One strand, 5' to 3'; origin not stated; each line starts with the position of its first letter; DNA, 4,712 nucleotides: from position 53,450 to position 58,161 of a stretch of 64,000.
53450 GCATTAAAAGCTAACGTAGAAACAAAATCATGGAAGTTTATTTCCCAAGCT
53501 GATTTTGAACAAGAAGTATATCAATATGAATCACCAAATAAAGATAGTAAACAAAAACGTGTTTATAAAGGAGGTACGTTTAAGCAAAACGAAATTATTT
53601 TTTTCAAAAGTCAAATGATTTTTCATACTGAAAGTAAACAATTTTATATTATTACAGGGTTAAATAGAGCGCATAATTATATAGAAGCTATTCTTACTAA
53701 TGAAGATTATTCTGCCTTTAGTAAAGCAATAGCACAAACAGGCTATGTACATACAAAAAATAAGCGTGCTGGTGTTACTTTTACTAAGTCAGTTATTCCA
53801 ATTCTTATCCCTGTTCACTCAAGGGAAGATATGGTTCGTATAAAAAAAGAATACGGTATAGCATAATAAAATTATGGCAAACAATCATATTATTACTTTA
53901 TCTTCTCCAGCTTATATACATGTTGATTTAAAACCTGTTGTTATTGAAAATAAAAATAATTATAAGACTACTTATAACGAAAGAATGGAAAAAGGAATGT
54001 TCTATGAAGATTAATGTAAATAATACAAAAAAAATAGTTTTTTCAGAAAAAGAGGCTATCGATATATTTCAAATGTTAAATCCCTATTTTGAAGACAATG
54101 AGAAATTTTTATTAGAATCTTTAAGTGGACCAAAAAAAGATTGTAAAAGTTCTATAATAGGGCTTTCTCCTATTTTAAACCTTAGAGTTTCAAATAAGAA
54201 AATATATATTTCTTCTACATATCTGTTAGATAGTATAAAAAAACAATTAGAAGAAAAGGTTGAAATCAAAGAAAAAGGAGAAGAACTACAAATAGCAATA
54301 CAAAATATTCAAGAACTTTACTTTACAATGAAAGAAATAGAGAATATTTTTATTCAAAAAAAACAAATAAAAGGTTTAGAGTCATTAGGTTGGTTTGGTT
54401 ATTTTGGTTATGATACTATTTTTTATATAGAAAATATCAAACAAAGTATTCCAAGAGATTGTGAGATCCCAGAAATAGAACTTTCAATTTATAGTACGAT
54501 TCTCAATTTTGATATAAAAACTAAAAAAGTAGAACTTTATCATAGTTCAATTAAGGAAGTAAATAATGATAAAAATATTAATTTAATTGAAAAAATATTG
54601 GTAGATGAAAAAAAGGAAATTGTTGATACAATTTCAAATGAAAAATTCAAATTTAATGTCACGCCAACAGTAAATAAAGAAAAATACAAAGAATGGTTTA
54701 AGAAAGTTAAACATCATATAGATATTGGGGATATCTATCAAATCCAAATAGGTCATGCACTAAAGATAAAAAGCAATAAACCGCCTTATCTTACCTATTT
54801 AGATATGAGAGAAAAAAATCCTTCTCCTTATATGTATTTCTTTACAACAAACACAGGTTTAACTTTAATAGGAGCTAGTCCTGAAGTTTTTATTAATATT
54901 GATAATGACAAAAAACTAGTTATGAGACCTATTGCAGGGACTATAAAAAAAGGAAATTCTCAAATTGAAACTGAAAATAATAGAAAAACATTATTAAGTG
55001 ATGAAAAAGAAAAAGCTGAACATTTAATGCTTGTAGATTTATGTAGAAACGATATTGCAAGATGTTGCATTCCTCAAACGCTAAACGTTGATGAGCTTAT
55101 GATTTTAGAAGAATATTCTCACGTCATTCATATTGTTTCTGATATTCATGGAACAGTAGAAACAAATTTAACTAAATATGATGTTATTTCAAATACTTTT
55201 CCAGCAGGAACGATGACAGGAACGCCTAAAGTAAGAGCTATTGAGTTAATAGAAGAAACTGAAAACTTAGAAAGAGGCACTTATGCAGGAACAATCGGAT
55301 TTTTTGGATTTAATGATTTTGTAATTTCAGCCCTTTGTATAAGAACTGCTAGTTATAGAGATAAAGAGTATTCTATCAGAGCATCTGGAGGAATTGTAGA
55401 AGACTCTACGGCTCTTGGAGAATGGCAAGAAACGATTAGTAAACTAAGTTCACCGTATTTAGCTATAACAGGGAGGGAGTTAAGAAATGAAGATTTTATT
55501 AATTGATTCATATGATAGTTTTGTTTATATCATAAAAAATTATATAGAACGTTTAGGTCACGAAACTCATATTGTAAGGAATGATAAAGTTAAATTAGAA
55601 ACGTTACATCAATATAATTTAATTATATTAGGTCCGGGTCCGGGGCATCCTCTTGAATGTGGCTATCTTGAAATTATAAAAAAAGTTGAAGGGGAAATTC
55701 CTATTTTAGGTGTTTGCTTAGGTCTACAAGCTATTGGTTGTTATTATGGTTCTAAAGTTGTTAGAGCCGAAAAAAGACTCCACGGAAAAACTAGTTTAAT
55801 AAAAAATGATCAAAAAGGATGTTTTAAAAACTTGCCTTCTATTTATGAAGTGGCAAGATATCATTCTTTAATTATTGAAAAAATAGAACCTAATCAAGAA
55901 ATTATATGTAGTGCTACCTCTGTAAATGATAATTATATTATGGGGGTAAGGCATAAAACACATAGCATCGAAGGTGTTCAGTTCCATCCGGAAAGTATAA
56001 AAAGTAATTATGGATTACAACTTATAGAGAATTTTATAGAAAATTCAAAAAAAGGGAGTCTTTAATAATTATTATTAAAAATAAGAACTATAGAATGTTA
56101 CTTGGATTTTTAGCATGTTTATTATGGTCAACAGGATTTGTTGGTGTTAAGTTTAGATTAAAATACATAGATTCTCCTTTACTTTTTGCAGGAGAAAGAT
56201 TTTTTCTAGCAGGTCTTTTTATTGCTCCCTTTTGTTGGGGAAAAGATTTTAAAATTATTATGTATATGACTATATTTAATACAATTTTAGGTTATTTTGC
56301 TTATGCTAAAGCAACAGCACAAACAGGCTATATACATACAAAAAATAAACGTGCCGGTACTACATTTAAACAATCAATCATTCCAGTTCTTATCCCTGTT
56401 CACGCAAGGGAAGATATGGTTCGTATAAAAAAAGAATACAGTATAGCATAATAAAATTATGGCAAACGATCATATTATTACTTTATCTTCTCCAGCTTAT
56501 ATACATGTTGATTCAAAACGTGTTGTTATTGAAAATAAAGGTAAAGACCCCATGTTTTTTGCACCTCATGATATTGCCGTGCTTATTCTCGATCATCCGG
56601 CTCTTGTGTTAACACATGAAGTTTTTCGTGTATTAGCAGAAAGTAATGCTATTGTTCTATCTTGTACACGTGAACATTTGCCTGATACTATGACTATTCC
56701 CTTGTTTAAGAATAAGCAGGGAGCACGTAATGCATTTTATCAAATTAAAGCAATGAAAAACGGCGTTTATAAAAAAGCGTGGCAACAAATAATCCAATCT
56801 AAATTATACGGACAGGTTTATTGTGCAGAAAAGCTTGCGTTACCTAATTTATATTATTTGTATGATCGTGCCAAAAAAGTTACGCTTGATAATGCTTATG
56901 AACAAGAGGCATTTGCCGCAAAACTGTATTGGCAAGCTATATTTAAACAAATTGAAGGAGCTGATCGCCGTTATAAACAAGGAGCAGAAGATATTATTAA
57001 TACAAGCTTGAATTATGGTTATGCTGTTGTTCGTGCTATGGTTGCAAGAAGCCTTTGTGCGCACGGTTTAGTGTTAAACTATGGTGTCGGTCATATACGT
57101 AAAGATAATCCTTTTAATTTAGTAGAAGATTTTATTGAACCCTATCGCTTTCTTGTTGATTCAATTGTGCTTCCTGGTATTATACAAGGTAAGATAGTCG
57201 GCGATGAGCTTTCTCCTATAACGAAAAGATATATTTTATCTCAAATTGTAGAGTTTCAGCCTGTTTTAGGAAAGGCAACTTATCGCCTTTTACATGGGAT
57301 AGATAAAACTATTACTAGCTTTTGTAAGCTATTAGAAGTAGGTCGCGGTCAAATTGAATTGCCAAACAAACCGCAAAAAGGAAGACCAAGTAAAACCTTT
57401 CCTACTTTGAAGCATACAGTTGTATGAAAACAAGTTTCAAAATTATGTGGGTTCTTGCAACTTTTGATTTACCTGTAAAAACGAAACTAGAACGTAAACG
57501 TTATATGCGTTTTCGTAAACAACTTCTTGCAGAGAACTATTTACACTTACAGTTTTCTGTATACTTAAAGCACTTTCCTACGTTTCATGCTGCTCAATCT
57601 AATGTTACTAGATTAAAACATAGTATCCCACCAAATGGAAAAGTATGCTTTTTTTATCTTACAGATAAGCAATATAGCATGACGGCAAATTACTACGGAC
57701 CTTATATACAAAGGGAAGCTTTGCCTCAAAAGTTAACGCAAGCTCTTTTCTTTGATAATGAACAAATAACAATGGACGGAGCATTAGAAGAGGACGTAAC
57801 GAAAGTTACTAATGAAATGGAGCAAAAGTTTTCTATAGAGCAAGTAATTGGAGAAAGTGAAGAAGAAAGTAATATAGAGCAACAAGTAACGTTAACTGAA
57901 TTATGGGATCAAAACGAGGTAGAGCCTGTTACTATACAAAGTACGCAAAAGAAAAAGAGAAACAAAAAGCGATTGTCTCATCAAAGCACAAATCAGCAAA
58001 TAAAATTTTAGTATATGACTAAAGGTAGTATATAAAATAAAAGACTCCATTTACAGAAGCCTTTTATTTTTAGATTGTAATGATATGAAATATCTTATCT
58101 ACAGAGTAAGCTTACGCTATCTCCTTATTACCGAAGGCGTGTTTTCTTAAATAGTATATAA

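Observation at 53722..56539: Low-GC trpE/trpG-like cassette inserted exactly at the cas9|cas1 junction, bracketed by 233-bp direct repeats of that junction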

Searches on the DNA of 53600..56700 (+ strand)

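Call 44: search_dna_similar(query=window:53600-56700:+, collection=plasmids, mode=distant, max_rows=8)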
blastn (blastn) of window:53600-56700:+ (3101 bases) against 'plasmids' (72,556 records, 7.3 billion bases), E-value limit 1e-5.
Records with a match: 2; places in all: 2; records where one place covers at least 80% of the query: 0.
Best place of each record, by identity: 80-90% 1; 60-80% 1.
By first word of the organism name: Staphylococcus 1; Buchnera 1.
By predicted mobility (MOB-suite, as given by PLSDB): non-mobilizable 2.
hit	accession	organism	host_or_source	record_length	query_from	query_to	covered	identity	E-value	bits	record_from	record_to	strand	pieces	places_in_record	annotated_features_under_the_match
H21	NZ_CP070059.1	Staphylococcus epidermidis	-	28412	1887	1959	2%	78.9%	3e-6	63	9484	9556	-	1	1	aminodeoxychorismate/anthranilate synthase component II | anthranilate synthase component I family protein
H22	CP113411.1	Buchnera aphidicola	Macrosiphum albifrons,endosymbiont ...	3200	1407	1460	2%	85.2%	3e-6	63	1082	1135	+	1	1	anthranilate synthase component 1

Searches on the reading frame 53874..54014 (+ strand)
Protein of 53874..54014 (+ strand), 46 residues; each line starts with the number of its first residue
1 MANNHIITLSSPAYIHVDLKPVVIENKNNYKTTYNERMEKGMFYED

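Call 49: search_protein_families(library=padloc, proteins=[window:53874-54014:+], max_evalue=0.01)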
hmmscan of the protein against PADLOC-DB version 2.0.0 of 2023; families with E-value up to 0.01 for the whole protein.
window:53874-54014:+ (46 aa): 0 families

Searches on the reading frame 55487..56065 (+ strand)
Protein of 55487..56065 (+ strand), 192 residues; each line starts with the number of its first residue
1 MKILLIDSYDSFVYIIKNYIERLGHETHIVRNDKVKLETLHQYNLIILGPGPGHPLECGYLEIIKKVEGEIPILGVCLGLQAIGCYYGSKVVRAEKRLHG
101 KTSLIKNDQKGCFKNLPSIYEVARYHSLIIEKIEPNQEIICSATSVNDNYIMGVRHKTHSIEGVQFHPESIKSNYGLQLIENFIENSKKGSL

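Call 5: search_protein_families(library=pfam, proteins=[window:55487-56065:+], max_evalue=0.01)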
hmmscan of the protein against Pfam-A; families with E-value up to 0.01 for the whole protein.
window:55487-56065:+ (192 aa): 2 families
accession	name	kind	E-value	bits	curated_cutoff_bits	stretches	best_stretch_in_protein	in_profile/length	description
PF00117.34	GATase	-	3.9e-49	167.3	22.8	1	4-184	1-187/190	Glutamine amidotransferase class-I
PF07722.19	Peptidase_C26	-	2.7e-08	34.3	20.5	1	66-169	101-219/219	Peptidase C26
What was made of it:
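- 55487..56065 (+): TrpG-like glutamine amidotransferase subunit, 192 aa, intact. It overlaps the TrpE-like gene by 20 nt. Pfam GATase (call 5).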

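Call 20: search_protein_families(library=ncbifam, proteins=[window:55487-56065:+], max_evalue=0.001)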
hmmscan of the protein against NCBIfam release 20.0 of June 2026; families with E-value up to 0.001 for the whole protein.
window:55487-56065:+ (192 aa): 25 families
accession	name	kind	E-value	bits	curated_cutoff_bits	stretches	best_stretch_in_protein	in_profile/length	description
NF011201.0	PRK14607.1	equivalog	3.6e-61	207.5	670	1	2-187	1-189/534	bifunctional anthranilate synthase component II/anthranilate phosphoribosyltransferase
TIGR00566.1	trpG_papA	subfamily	7.2e-54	182.5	121.05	1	3-185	2-191/192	glutamine amidotransferase of anthranilate synthase or aminodeoxychorismate synthase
NF005799.0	PRK07649.1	equivalog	9.2e-53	178.7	327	1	3-189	2-190/195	aminodeoxychorismate/anthranilate synthase component II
NF005849.0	PRK07765.1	equivalog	1.5e-50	171.4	308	1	1-186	1-191/219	aminodeoxychorismate/anthranilate synthase component II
NF005946.0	PRK08007.1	equivalog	5.8e-50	169.4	332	1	3-185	2-186/187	aminodeoxychorismate synthase component 2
NF005271.0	PRK06774.1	equivalog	2e-49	167.6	340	1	3-185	2-190/191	aminodeoxychorismate synthase component II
NF006462.0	PRK08857.1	equivalog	1.7e-48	164.8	345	1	3-185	2-191/193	aminodeoxychorismate/anthranilate synthase component II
NF010081.0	PRK13566.1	equivalog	1.9e-46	158.7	645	1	1-189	529-722/729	anthranilate synthase component I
NF041322.1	Anth_synII_Halo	equivalog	8.4e-44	149.5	320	1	5-186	1-189/190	anthranilate synthase component II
TIGR01823.1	PabB-fungal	equivalog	1.6e-39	135.8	442.55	1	2-186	7-203/742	aminodeoxychorismate synthase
TIGR01815.1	TrpE-clade3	equivalog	2.5e-36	124.9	739.15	1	2-189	518-710/717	anthranilate synthase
NF005367.0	PRK06895.1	equivalog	1.3e-35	123.1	265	1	1-187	2-189/190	anthranilate synthase component II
NF007073.0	PRK09522.1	equivalog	1.9e-34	119.5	738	1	2-185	3-188/531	bifunctional anthranilate synthase glutamate amidotransferase component TrpG/anthranilate phosphoribosyltransferase TrpD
NF004169.0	PRK05637.1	equivalog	1e-29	103.6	332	1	3-186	5-205/210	anthranilate synthase component II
NF001975.0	PRK00758.1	equivalog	6.8e-28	97.5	198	1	1-188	2-183/185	GMP synthase subunit A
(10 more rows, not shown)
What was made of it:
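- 55487..56065 (+): NCBIfam trpG_papA subfamily, 182 bits against a cut-off of 121 (call 20).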

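Call 49: search_protein_families(library=padloc, proteins=[window:55487-56065:+], max_evalue=0.01)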
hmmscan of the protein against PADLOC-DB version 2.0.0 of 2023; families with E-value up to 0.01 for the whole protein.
window:55487-56065:+ (192 aa): 0 families

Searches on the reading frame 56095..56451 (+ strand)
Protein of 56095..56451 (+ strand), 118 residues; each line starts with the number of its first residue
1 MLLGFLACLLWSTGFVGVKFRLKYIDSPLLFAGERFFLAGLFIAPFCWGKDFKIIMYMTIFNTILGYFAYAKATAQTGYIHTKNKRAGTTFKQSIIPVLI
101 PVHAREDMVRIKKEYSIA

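Call 5: search_protein_families(library=pfam, proteins=[window:56095-56451:+], max_evalue=0.01)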
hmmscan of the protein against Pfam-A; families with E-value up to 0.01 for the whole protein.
window:56095-56451:+ (118 aa): 1 family
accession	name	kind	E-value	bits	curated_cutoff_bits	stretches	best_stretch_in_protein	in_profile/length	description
PF00892.27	EamA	-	3.8e-08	34.2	28.2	1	2-77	5-87/135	EamA-like transporter family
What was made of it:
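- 56095..56451 (+): 118-codon hybrid ORF. The first ~71 codons belong to a donor EamA (DMT) transporter and are fused in frame to the dead copy of the last 47 cas9 codons. It stops 7 nt before the cas1 ATG. Pfam EamA covers profile positions 5-87 of 135 (call 5).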

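Call 20: search_protein_families(library=ncbifam, proteins=[window:56095-56451:+], max_evalue=0.001)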
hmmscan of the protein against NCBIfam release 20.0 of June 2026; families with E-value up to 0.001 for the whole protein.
window:56095-56451:+ (118 aa): 0 families

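Call 49: search_protein_families(library=padloc, proteins=[window:56095-56451:+], max_evalue=0.01)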
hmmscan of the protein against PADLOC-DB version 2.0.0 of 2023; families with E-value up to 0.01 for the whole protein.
window:56095-56451:+ (118 aa): 0 families

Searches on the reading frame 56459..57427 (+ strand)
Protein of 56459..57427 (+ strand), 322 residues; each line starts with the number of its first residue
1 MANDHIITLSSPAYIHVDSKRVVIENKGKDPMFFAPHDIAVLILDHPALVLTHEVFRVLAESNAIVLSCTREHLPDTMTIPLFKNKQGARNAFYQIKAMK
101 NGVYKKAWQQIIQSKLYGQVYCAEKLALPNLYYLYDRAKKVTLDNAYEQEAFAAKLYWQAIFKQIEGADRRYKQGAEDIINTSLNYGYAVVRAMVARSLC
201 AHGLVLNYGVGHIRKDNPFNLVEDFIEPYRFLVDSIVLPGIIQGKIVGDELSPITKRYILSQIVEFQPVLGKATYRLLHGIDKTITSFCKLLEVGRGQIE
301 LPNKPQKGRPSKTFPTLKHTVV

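Call 5: search_protein_families(library=pfam, proteins=[window:56459-57427:+], max_evalue=0.01)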
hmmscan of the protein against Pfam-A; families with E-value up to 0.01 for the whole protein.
window:56459-57427:+ (322 aa): 1 family
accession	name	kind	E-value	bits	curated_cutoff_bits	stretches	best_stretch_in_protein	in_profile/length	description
PF01867.21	Cas_Cas1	-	3.8e-20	72.7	22.3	1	10-258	5-267/283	CRISPR associated protein Cas1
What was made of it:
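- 56459..57427 (+): cas1, intact, 322 aa. Pfam Cas_Cas1 (call 5).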

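Call 8: find_encoding_contigs(protein=window:56459-57427:+, flank=10000, max_places=10)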
Protein window:56459-57427:+ (322 aa): no gene with exactly this product is on record in the collection.

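Call 20: search_protein_families(library=ncbifam, proteins=[window:56459-57427:+], max_evalue=0.001)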
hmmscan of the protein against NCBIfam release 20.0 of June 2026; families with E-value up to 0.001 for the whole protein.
window:56459-57427:+ (322 aa): 7 families
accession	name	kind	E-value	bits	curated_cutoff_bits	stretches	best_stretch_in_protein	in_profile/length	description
TIGR03639.1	cas1_NMENI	exception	5.8e-54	183.3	120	1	6-289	3-278/278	type II CRISPR-associated endonuclease Cas1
TIGR00287.1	cas1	equivalog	2.6e-18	66.2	71.7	1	10-260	6-273/327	CRISPR-associated endonuclease Cas1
NF049935.1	cas4g_cas1g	exception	1.1e-08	34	560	1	11-252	222-479/546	CRISPR-associated endonuclease Cas4g/Cas1g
TIGR04329.1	cas1_PREFRAN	exception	1.1e-06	27.9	300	1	149-239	159-248/317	type V CRISPR-associated endonuclease Cas1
TIGR04093.1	cas1_CYANO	exception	1.6e-05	24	385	1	141-245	152-260/334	type I-D CRISPR-associated endonuclease Cas1d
TIGR03640.1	cas1_DVULG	exception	0.00017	20.8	385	1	143-247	157-268/340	type I-C CRISPR-associated endonuclease Cas1c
TIGR03638.1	cas1_ECOLI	exception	0.00077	18.8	215.6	0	14-229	20-219/269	type I-E CRISPR-associated endonuclease Cas1e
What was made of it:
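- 56459..57427 (+): NCBIfam cas1_NMENI scores 183 bits against a cut-off of 120 (call 20).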

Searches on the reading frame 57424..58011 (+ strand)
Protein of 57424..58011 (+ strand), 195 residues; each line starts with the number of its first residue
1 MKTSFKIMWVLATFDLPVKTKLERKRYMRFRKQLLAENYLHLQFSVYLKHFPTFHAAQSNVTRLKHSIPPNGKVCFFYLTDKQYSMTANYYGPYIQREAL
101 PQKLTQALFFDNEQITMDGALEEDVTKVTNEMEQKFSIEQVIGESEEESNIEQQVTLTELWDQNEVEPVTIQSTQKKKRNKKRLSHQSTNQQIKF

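Call 5: search_protein_families(library=pfam, proteins=[window:57424-58011:+], max_evalue=0.01)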
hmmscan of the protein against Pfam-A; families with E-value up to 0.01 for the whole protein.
window:57424-58011:+ (195 aa): 1 family
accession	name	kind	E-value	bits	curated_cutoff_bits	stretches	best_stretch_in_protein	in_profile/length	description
PF09827.14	CRISPR_Cas2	-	4e-13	49.8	23.8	1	8-86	1-73/74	CRISPR associated protein Cas2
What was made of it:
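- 57424..58011 (+): cas2, 195 aa, with a long C-terminal extension. Pfam CRISPR_Cas2 on residues 8-86 (call 5).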

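Call 20: search_protein_families(library=ncbifam, proteins=[window:57424-58011:+], max_evalue=0.001)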
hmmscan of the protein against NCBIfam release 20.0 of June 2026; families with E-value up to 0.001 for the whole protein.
window:57424-58011:+ (195 aa): 1 family
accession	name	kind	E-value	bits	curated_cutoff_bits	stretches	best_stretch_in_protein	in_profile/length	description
TIGR01573.1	cas2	equivalog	1.8e-11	44.2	24.5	1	8-92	1-83/96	CRISPR-associated endonuclease Cas2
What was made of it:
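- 57424..58011 (+): NCBIfam cas2 (call 20).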
